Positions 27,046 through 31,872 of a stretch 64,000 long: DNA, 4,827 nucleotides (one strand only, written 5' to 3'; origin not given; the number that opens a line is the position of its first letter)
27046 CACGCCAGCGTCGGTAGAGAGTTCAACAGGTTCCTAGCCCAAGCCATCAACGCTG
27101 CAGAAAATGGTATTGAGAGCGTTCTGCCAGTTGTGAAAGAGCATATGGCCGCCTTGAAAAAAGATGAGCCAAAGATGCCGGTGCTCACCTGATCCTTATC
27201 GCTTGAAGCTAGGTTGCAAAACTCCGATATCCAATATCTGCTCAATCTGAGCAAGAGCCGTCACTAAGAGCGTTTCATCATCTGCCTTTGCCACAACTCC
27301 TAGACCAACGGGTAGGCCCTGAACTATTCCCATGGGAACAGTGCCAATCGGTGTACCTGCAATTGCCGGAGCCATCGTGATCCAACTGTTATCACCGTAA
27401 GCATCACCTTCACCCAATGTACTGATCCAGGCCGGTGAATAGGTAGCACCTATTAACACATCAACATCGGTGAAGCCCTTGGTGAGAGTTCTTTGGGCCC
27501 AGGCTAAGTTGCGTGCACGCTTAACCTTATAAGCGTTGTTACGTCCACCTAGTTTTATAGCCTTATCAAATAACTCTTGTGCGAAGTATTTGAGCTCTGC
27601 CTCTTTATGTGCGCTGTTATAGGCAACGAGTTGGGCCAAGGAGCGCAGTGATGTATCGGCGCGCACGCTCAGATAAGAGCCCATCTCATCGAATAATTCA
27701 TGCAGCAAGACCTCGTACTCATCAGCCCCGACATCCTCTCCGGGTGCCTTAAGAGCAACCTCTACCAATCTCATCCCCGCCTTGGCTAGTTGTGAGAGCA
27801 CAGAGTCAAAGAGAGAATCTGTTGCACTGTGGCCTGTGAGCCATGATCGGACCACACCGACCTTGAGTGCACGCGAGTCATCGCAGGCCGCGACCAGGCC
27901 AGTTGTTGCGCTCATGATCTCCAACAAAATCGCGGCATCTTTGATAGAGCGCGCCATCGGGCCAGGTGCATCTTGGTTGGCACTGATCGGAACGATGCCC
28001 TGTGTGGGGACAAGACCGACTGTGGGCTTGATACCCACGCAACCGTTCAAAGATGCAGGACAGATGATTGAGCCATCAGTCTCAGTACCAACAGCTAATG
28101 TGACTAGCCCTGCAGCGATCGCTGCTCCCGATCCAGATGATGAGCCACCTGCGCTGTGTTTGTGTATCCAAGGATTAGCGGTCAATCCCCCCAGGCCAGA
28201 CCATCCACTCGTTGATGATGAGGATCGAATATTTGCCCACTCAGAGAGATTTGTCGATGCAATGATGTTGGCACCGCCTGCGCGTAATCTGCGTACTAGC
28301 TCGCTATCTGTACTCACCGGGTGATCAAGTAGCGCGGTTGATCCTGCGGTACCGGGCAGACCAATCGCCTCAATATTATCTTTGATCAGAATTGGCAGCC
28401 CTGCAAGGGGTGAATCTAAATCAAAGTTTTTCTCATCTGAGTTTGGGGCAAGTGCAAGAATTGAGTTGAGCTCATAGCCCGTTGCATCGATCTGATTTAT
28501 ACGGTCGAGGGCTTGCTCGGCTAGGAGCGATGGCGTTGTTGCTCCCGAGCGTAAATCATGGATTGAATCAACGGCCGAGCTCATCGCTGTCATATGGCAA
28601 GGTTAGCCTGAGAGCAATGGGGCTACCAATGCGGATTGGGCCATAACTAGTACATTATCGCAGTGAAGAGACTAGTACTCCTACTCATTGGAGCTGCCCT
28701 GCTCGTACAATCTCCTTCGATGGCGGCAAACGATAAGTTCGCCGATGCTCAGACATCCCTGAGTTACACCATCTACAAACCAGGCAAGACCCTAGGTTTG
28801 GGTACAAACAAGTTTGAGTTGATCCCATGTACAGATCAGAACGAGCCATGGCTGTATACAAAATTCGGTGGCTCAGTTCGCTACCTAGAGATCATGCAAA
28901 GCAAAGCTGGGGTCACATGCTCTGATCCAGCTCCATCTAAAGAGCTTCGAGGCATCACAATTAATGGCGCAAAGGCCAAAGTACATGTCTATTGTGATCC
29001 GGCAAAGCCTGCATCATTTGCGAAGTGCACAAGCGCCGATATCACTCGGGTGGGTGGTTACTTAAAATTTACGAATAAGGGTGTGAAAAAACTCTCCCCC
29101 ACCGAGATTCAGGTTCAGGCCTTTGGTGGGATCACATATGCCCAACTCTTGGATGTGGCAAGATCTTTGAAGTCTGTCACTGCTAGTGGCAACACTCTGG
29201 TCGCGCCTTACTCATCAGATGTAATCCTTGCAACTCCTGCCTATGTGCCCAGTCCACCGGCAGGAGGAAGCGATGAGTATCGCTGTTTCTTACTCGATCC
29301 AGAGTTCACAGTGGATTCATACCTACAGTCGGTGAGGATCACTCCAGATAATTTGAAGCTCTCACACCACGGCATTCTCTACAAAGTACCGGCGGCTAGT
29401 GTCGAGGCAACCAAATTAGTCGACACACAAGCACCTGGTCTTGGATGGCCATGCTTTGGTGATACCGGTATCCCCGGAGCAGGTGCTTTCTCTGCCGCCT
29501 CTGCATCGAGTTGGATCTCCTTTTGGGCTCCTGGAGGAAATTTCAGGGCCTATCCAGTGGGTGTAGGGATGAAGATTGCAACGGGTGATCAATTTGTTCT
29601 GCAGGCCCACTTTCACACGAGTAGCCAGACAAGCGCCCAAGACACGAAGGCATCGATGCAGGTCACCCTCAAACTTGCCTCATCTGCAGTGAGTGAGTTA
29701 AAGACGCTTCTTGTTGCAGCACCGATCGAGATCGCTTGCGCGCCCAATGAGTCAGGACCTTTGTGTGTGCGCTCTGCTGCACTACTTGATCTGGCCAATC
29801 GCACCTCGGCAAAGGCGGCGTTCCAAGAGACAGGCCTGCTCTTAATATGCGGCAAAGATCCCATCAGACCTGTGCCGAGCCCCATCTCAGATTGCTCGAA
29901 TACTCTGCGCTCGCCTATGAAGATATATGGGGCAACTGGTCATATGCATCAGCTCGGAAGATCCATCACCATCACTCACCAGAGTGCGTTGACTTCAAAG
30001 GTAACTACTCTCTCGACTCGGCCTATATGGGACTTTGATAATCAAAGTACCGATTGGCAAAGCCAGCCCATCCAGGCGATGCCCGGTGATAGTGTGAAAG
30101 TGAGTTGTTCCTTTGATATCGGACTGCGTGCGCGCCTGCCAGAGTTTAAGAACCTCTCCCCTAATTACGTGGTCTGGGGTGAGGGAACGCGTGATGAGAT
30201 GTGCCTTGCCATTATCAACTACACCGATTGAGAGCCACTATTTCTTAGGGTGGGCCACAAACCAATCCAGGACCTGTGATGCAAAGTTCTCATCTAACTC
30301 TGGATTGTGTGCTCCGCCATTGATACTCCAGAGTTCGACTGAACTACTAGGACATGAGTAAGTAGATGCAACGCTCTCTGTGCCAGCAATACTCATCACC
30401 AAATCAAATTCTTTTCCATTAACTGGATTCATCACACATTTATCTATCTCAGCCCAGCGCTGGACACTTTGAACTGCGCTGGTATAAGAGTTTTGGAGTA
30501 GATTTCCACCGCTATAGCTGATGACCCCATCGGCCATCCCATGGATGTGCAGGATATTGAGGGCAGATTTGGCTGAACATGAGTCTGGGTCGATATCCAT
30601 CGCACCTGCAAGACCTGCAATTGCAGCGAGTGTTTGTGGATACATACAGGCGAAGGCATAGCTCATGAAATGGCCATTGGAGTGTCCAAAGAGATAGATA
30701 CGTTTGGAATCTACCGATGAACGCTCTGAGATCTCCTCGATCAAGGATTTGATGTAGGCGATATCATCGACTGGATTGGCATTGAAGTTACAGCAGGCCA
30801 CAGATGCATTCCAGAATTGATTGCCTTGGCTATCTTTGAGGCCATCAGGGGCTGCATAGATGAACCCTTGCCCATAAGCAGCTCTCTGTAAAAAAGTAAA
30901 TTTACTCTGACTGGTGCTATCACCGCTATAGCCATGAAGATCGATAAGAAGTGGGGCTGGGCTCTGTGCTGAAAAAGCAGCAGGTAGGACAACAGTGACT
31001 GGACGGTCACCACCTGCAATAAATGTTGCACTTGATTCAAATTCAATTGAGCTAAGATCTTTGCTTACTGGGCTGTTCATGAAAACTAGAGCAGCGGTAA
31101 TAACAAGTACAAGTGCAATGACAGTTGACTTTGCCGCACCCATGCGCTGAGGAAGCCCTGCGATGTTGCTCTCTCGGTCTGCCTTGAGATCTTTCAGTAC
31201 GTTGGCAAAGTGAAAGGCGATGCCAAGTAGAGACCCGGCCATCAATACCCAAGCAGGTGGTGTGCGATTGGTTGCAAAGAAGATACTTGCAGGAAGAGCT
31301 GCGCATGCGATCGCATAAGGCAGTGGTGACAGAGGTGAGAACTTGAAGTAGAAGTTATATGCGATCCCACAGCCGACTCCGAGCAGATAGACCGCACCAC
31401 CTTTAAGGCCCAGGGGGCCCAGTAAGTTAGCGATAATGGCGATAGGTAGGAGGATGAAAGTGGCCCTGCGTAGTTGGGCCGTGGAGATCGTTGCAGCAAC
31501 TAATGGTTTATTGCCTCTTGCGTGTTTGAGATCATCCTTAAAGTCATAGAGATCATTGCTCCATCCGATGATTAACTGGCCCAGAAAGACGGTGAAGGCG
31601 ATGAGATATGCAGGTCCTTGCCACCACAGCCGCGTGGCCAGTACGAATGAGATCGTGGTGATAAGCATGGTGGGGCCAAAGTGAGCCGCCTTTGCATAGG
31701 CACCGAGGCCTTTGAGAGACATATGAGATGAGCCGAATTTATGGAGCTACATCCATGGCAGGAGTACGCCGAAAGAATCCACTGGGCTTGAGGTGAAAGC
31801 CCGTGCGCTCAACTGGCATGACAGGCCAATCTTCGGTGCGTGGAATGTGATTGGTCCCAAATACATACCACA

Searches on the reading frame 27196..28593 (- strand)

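Call 7: search_protein_families(library=pfam, proteins=[window:27196-28593:-])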
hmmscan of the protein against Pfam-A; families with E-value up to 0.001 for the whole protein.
window:27196-28593:- (465 aa): 1 family
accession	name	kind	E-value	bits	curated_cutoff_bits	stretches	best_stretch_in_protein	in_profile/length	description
PF01425.27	Amidase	-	8e-76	256.3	27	1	44-443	27-444/445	Amidase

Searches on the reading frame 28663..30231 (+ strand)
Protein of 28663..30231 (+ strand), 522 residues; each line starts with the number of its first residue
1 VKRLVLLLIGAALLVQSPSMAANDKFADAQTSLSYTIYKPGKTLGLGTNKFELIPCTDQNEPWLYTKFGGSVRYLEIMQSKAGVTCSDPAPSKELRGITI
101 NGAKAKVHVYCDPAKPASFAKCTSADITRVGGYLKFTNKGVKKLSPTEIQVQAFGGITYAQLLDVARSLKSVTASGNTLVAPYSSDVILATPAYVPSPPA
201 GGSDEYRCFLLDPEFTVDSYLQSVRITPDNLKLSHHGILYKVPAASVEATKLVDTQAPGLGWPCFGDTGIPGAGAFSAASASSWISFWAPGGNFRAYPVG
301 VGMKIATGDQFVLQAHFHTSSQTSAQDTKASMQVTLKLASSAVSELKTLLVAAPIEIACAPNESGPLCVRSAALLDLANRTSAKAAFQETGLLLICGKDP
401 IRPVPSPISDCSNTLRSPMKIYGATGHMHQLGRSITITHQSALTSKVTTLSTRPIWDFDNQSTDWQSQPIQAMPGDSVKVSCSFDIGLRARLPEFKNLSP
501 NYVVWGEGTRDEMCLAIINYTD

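Call 7: search_protein_families(library=pfam, proteins=[window:28663-30231:+])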
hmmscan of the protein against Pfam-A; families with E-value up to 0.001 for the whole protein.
window:28663-30231:+ (522 aa): 1 family
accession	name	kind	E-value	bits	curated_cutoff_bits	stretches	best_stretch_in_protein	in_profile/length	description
PF03712.20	Cu2_monoox_C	-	4.5e-07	29.9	23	1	412-520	37-135/157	Copper type II ascorbate-dependent monooxygenase, C-terminal domain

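Call 34: search_protein_families(library=ncbifam, proteins=[window:28663-30231:+])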
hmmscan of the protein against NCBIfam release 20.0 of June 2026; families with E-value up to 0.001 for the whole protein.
window:28663-30231:+ (522 aa): 0 families

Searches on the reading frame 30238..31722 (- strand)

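Call 7: search_protein_families(library=pfam, proteins=[window:30238-31722:-])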
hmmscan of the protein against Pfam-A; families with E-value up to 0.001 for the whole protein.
window:30238-31722:- (494 aa): 5 families
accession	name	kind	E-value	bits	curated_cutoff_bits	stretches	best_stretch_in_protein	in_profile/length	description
PF01040.23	UbiA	-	4.2e-17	62.7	34.2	1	20-213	3-200/250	UbiA prenyltransferase family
PF02230.22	Abhydrolase_2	-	2.5e-10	41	23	1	320-421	86-190/217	Phospholipase/Carboxylesterase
PF10503.15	Esterase_PHB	-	6.5e-06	26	23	1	252-401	12-156/219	Esterase PHB depolymerase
PF00326.27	Peptidase_S9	-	0.0002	21.4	22.6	1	284-378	12-102/213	Prolyl oligopeptidase family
PF12146.15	Hydrolase_4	-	0.00035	20.4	27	0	325-389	63-124/239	Serine aminopeptidase, S33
